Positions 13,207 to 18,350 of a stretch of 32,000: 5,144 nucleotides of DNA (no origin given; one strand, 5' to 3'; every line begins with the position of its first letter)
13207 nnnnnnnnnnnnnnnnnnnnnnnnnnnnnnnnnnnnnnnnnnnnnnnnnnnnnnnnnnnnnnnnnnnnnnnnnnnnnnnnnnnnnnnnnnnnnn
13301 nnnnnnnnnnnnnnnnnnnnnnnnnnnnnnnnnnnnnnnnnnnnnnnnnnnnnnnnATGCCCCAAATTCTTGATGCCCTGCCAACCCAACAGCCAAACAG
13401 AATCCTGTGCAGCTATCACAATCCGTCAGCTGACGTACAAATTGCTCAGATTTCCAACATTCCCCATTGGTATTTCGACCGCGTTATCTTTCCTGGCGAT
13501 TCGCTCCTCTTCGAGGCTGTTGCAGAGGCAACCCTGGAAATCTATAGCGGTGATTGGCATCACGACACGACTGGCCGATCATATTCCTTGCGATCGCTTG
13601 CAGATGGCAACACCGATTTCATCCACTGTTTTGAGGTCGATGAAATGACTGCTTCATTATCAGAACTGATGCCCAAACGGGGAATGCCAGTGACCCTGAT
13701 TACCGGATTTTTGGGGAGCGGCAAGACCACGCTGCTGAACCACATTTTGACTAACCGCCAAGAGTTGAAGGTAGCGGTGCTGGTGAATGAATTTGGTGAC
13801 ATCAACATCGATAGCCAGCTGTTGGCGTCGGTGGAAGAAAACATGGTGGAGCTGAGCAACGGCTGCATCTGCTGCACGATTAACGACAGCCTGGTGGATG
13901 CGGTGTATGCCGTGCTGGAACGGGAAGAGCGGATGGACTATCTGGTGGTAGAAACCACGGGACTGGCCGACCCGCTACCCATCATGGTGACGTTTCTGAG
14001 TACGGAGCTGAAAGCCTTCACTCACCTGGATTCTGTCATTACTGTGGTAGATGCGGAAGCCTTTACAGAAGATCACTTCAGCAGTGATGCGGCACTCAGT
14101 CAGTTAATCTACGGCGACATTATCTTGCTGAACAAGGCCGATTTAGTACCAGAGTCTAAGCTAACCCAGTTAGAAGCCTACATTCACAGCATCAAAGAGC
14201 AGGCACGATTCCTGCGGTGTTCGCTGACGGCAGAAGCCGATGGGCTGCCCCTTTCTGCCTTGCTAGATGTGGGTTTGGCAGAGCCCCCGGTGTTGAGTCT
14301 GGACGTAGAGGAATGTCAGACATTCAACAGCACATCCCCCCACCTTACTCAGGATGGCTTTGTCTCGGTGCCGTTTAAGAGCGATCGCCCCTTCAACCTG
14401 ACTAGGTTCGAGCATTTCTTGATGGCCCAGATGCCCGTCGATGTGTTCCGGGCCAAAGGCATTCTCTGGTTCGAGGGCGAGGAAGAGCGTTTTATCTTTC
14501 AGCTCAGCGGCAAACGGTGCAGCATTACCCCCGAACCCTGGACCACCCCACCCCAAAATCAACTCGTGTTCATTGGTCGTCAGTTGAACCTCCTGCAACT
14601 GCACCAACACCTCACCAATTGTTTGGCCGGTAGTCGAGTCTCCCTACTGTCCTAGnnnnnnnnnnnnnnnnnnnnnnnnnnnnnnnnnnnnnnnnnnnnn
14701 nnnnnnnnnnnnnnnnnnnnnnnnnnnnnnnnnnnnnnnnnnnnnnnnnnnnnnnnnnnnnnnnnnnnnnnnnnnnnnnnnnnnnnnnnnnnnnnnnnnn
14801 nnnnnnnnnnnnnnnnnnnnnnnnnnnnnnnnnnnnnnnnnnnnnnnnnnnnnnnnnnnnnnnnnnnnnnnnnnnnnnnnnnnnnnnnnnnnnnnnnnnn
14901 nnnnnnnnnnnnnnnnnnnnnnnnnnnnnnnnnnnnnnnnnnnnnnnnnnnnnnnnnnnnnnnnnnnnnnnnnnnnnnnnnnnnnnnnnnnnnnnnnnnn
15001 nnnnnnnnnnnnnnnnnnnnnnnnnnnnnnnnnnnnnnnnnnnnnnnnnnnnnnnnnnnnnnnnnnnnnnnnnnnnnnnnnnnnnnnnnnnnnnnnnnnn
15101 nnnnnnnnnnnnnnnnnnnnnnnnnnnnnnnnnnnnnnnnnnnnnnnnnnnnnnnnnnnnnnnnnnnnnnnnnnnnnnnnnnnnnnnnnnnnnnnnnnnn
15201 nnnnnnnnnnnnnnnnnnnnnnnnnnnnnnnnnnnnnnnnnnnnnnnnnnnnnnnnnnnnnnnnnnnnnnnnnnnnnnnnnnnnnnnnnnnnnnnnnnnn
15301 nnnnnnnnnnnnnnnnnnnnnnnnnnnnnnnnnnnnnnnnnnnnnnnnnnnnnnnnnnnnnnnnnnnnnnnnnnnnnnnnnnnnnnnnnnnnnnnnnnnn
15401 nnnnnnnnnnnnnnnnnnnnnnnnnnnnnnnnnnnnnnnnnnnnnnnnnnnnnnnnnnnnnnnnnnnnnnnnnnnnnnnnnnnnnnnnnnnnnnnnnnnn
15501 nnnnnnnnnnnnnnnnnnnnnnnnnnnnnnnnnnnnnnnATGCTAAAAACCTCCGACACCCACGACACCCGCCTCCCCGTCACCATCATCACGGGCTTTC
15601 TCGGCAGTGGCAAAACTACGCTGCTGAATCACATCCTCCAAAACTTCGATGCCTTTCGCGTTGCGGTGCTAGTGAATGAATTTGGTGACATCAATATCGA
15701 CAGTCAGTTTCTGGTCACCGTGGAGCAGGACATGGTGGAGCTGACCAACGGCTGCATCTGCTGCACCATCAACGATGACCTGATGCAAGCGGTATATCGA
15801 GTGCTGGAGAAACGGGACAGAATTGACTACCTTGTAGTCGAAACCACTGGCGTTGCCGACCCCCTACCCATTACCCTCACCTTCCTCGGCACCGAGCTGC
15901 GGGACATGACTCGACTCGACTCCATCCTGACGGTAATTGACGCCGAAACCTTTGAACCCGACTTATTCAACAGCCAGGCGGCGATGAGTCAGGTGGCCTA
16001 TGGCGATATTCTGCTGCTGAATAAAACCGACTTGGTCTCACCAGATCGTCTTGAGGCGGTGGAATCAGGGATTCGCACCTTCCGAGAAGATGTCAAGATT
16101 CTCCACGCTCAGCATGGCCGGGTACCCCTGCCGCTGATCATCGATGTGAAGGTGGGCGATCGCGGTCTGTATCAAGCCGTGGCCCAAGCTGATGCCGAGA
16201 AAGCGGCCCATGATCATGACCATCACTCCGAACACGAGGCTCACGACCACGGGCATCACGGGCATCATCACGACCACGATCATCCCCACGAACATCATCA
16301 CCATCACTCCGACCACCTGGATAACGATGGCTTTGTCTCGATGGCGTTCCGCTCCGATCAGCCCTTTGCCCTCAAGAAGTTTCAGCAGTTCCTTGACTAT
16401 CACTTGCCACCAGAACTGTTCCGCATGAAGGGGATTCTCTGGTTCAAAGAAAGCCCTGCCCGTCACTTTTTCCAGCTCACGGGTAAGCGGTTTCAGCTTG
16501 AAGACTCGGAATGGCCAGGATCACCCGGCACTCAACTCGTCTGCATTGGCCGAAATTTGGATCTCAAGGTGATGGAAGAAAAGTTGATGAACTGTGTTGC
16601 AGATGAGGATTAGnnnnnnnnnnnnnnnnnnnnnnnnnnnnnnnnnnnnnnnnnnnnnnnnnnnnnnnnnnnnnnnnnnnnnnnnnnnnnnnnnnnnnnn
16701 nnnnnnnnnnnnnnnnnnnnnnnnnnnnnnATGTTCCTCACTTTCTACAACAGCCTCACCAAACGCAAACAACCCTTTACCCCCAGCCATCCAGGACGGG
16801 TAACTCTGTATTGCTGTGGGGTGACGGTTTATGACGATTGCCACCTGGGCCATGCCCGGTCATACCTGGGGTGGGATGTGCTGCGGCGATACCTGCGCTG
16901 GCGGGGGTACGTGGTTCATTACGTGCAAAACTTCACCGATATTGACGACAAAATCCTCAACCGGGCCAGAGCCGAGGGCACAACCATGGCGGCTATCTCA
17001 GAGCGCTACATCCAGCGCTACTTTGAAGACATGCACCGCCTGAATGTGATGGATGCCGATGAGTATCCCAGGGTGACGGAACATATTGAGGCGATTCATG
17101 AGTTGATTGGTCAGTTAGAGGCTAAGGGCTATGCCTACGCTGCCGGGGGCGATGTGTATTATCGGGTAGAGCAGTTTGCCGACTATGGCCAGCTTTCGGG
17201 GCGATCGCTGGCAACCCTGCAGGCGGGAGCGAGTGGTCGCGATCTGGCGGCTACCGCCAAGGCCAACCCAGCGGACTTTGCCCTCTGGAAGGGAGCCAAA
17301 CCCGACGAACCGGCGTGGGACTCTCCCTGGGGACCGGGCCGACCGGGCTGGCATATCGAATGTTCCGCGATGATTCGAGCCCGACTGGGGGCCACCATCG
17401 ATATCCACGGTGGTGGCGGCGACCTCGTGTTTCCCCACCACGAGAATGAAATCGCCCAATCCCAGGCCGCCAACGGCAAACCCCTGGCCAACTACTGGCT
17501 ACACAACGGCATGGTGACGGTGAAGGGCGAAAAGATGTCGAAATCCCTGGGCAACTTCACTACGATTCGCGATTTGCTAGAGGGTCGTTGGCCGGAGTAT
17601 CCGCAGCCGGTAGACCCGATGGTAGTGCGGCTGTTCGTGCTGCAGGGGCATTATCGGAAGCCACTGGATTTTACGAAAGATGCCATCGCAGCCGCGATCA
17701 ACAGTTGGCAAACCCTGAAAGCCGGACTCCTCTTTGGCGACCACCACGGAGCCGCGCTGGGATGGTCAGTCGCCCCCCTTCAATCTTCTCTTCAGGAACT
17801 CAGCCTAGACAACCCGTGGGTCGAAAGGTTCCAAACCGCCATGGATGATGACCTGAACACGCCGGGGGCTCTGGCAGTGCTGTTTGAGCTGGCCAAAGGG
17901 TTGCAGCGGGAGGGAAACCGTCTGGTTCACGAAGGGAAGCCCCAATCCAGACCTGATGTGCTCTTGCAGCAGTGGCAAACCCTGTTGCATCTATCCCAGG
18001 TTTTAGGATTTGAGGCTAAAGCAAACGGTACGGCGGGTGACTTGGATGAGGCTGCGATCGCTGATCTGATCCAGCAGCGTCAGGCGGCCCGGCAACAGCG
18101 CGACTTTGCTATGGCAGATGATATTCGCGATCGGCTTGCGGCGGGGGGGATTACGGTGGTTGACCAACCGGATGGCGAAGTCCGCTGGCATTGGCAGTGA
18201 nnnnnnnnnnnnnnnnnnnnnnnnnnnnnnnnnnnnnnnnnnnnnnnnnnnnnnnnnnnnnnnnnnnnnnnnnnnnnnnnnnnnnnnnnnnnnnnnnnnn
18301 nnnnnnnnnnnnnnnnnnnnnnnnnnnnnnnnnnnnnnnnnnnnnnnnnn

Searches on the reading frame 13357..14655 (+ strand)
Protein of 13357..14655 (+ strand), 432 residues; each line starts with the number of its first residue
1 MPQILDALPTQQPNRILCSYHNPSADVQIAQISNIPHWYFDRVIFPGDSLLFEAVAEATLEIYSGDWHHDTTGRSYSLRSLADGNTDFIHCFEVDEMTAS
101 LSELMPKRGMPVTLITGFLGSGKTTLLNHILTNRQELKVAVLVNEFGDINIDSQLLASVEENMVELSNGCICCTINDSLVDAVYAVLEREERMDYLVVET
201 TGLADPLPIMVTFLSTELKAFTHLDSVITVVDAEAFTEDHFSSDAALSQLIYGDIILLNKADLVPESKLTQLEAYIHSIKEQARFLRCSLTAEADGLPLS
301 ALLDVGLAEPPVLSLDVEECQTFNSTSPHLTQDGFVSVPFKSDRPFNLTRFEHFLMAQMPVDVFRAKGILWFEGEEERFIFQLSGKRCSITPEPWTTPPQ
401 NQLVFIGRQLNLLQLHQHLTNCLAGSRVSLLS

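Call 10: search_protein_families(library=pfam, proteins=[window:13357-14655:+], max_evalue=0.01)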
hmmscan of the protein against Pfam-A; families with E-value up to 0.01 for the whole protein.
window:13357-14655:+ (432 aa): 11 families
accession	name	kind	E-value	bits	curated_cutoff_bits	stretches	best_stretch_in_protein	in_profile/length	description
PF02492.25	cobW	-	3.6e-59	199.8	20.7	1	111-286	1-179/180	CobW/HypB/UreG, nucleotide-binding domain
PF07683.19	CobW_C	-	4.2e-22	78.3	22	1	335-423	1-94/94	Cobalamin synthesis protein cobW C-terminal domain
PF08865.16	DUF1830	-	1.3e-19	70.4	25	1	18-68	1-51/66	Domain of unknown function (DUF1830)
PF25199.1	nSTAND_NTPase5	-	0.00024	21.4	34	1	94-145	25-77/145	Novel STAND NTPase 5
PF01637.24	ATPase_2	-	0.00075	19.8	33.2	1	101-152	11-63/225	ATPase domain predominantly from Archaea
PF03193.22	RsgA_GTPase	-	0.00089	19.6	30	0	98-140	94-135/174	RsgA GTPase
PF13555.12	AAA_29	-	0.0012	19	27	0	108-131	22-46/61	P-loop containing region of AAA domain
PF00009.33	GTP_EFTU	-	0.0013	18.8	26.5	1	114-277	7-147/188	Elongation factor Tu GTP binding domain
PF13191.12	AAA_16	-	0.0075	17.2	32.6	0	98-149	13-63/167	AAA ATPase domain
PF13401.12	AAA_22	-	0.0083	16.9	27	0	112-137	7-32/130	AAA domain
PF03029.23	ATP_bind_1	-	0.0086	16.3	27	0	115-273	1-177/240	Conserved hypothetical ATP binding protein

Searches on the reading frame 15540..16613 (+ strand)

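Call 10: search_protein_families(library=pfam, proteins=[window:15540-16613:+], max_evalue=0.01)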
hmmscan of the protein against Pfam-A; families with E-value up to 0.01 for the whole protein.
window:15540-16613:+ (357 aa): 5 families
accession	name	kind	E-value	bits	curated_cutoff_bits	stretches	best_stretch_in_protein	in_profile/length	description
PF02492.25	cobW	-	3.4e-55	186.8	20.7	1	13-188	1-179/180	CobW/HypB/UreG, nucleotide-binding domain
PF07683.19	CobW_C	-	1.8e-21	76.2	22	1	265-353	1-94/94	Cobalamin synthesis protein cobW C-terminal domain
PF00009.33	GTP_EFTU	-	0.0019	18.3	26.5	0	15-179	6-147/188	Elongation factor Tu GTP binding domain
PF13401.12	AAA_22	-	0.0033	18.2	27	1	14-94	7-84/130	AAA domain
PF25199.1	nSTAND_NTPase5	-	0.0065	16.7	34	0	8-35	37-64/145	Novel STAND NTPase 5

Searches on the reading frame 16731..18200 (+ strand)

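Call 10: search_protein_families(library=pfam, proteins=[window:16731-18200:+], max_evalue=0.01)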
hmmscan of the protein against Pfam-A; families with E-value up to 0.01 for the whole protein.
window:16731-18200:+ (489 aa): 5 families
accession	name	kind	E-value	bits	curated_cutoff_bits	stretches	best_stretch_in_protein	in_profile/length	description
PF01406.26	tRNA-synt_1e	-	1.1e-128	429.3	27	1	16-322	2-299/301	tRNA synthetases class I (C) catalytic domain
PF09190.17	DALR_2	-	4.6e-15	56.4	22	1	366-427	1-55/57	DALR domain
PF09334.17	tRNA-synt_1g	-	1.5e-14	54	20.1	1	35-147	12-125/391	tRNA synthetases class I (M)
PF23493.1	CysS_C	-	1.2e-06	28.9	23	1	441-481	6-46/51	Cysteinyl-tRNA ligase anticodon binding domain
PF01921.24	tRNA-synt_1f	-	0.0021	17.5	27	0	261-331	274-337/360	tRNA synthetases class I (K)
